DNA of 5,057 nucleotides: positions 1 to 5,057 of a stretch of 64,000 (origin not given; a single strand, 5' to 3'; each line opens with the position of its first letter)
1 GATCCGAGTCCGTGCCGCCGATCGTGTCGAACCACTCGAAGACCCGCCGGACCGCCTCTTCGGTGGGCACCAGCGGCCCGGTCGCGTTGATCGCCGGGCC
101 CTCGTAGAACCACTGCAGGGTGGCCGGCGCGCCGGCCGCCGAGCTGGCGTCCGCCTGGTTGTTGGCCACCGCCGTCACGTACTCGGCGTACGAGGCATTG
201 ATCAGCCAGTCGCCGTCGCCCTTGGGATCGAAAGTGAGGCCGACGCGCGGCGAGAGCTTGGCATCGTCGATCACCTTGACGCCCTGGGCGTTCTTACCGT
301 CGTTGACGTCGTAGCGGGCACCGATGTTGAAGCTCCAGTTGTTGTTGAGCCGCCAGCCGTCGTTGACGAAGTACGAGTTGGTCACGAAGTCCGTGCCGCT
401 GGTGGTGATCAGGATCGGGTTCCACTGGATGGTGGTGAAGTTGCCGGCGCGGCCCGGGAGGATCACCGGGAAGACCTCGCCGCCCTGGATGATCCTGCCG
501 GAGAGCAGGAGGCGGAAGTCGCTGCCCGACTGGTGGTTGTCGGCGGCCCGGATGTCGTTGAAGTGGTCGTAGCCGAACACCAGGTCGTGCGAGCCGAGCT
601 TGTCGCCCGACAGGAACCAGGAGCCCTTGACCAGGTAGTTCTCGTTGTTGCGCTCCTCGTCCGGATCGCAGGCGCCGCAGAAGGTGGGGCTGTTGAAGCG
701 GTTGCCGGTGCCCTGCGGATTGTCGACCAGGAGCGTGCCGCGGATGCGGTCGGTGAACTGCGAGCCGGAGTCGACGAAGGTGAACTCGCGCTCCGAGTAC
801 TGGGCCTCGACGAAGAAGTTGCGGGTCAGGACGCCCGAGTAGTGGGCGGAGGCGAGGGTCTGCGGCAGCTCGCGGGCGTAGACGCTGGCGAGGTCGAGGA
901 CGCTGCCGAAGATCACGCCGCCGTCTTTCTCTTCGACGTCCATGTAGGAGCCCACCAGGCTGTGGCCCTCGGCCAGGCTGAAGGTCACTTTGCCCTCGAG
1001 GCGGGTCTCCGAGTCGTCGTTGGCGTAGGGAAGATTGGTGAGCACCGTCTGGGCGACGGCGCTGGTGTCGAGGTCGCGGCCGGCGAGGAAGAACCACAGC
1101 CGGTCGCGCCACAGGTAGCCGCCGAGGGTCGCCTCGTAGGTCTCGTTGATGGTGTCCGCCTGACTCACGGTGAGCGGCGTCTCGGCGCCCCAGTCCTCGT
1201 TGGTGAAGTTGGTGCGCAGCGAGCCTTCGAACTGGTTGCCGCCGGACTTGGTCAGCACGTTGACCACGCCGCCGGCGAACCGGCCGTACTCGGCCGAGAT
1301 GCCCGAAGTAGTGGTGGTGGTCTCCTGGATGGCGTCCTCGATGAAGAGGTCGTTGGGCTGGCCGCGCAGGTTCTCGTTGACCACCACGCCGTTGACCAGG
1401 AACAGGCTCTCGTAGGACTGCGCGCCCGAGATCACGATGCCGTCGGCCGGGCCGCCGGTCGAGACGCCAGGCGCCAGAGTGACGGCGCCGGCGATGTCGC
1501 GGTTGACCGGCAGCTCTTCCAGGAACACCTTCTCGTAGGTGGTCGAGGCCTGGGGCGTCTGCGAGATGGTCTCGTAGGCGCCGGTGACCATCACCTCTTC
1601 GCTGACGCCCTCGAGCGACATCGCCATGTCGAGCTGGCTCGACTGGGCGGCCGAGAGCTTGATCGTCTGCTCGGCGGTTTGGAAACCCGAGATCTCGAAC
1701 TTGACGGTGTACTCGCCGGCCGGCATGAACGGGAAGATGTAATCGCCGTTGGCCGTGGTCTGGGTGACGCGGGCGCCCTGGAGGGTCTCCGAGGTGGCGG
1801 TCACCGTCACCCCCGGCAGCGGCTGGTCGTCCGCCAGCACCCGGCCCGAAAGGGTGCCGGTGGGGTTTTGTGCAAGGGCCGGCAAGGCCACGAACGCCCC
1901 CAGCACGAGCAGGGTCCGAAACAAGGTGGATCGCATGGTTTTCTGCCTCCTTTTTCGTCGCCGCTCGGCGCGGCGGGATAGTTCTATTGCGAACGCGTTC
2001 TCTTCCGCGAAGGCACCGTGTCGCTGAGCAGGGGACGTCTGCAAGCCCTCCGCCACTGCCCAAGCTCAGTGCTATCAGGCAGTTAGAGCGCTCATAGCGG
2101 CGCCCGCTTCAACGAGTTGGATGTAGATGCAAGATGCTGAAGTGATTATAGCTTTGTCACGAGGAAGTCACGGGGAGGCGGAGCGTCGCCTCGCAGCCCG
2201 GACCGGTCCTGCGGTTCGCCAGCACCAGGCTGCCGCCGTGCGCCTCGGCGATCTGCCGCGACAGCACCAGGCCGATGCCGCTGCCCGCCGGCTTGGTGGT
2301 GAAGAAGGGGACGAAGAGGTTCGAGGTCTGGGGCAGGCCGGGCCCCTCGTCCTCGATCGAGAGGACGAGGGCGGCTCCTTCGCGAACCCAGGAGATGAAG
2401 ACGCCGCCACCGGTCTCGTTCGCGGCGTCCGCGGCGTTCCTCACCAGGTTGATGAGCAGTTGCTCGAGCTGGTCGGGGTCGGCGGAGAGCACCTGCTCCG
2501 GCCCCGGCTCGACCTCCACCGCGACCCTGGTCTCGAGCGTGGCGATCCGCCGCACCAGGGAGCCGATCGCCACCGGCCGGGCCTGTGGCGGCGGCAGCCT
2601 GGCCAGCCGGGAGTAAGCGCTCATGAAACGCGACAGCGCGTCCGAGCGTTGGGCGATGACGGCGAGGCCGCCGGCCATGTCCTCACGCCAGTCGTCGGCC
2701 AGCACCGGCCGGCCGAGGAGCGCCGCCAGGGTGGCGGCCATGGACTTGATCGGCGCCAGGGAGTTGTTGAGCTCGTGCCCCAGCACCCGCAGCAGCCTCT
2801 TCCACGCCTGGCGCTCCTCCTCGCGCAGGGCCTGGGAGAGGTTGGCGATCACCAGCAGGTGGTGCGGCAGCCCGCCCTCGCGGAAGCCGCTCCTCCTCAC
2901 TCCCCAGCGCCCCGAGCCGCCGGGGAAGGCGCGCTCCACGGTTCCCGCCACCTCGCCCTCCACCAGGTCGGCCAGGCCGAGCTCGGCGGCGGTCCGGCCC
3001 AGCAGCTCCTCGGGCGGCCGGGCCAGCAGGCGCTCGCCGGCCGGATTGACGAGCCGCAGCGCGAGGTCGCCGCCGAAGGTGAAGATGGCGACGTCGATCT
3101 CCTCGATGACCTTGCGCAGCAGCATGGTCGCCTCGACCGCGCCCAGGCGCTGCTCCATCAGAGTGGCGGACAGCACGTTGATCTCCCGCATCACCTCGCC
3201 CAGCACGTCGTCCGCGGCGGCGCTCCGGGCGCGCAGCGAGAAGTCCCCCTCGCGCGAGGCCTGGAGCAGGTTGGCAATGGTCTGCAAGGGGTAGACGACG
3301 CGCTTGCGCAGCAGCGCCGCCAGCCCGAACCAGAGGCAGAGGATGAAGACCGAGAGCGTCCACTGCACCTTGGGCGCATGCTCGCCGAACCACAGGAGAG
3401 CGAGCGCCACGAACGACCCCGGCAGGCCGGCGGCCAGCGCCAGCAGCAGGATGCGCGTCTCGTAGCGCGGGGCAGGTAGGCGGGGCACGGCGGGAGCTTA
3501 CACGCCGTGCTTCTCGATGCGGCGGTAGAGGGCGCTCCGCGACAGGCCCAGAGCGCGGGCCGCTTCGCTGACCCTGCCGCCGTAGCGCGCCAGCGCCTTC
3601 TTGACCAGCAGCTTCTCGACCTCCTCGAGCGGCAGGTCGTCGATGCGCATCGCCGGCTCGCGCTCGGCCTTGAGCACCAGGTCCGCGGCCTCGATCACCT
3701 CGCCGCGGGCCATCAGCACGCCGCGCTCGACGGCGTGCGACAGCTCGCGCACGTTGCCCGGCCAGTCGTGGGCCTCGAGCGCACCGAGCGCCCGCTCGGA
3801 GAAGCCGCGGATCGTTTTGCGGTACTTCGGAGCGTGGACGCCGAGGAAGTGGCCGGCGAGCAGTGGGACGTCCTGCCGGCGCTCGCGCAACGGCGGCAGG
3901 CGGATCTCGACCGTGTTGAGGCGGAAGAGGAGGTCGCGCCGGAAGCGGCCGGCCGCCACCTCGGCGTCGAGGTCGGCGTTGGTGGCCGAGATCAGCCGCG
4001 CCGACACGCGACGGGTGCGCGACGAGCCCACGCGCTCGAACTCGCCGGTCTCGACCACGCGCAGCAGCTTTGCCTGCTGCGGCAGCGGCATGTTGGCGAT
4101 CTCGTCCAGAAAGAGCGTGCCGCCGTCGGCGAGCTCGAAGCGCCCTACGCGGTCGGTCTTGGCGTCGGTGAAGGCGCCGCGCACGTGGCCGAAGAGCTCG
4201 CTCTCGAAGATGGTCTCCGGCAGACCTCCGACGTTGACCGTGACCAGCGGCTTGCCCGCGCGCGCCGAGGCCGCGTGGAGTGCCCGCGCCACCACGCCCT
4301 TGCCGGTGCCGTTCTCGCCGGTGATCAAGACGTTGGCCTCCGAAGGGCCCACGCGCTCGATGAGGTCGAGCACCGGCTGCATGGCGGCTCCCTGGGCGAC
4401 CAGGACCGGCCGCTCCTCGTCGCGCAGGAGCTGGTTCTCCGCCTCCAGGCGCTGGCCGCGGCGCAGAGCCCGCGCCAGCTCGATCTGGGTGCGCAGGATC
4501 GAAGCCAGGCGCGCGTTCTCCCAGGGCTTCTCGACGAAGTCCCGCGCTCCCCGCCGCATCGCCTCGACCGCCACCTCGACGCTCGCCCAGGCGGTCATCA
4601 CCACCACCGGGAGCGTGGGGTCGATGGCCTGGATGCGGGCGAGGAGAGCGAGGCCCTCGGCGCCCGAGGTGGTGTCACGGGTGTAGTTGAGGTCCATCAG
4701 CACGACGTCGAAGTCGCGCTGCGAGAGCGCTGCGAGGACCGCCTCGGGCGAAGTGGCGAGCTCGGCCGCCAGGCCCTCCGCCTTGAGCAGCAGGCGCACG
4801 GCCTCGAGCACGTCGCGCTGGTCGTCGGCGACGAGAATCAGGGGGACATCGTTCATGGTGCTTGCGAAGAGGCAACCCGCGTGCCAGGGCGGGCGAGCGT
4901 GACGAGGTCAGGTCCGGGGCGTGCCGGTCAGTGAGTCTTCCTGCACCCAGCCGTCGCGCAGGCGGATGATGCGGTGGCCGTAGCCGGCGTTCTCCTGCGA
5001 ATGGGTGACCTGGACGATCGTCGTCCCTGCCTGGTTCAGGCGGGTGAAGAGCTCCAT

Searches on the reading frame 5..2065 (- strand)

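Call 51: search_protein_families(library=pfam, proteins=[window:5-2065:-], max_evalue=0.00001)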
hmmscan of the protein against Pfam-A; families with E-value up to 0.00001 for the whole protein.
window:5-2065:- (687 aa): 6 families
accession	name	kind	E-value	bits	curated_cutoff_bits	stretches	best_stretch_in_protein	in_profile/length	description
PF13620.12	CarboxypepD_reg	-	4.9e-17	62.5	32.3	1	71-149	1-81/82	Carboxypeptidase regulatory-like domain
PF25183.1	OMP_b-brl_4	-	1.8e-14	53.5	30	1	272-349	2-81/838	Outer membrane beta barrel domain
PF13715.12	CarbopepD_reg_2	-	3.9e-11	43.3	32.2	1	72-160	1-88/88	CarboxypepD_reg-like domain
PF00593.30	TonB_dep_Rec_b-barrel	-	5.4e-08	33.5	27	1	455-640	102-251/436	TonB dependent receptor-like, beta-barrel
PF17210.9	SdrD_B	-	4.9e-06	27.1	29.7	0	78-144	19-86/112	SdrD B-like domain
PF07715.20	Plug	-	6.2e-06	27.1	23.9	0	167-267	2-106/107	TonB-dependent Receptor Plug Domain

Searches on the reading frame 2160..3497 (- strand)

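Call 51: search_protein_families(library=pfam, proteins=[window:2160-3497:-], max_evalue=0.00001)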
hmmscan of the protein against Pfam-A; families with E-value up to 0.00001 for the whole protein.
window:2160-3497:- (446 aa): 2 families
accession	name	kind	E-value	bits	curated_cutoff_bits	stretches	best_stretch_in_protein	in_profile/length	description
PF02518.31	HATPase_c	-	1.7e-18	67.5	26.4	1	340-444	2-110/111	Histidine kinase-, DNA gyrase B-, and HSP90-like ATPase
PF08448.16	PAS_4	-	1.2e-06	29.2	23.1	1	132-215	2-82/110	PAS fold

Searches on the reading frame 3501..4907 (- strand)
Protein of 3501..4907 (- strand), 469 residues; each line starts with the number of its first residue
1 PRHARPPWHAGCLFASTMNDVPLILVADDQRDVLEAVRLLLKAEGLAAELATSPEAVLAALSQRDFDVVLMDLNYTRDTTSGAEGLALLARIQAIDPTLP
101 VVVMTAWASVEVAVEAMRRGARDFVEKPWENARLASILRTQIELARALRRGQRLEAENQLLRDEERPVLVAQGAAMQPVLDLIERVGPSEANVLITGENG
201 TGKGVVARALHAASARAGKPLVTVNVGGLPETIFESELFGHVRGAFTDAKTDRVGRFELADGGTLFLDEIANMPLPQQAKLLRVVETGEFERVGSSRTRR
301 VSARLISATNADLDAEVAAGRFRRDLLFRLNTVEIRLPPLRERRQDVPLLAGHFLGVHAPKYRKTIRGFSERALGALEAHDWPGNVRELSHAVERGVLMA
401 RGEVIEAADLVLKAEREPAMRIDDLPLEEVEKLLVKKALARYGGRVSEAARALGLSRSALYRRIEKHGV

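Call 51: search_protein_families(library=pfam, proteins=[window:3501-4907:-], max_evalue=0.00001)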
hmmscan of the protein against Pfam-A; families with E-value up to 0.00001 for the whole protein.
window:3501-4907:- (469 aa): 5 families
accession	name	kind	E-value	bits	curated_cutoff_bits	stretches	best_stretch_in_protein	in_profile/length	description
PF00158.32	Sigma54_activat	-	9.3e-64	214.6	20.2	1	170-335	2-167/168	Sigma-54 interaction domain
PF25601.1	AAA_lid_14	-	9.3e-24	83.5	27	1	341-415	1-75/87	AAA+ ATPase lid domain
PF00072.30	Response_reg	-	1.4e-22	80.4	30.2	1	24-138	1-110/111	Response regulator receiver domain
PF14532.12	Sigma54_activ_2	-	1.2e-20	74.6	25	1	170-340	1-138/138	Sigma-54 interaction domain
PF02954.25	HTH_8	-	3.5e-13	49.5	22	1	427-466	2-41/42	Bacterial regulatory protein, Fis family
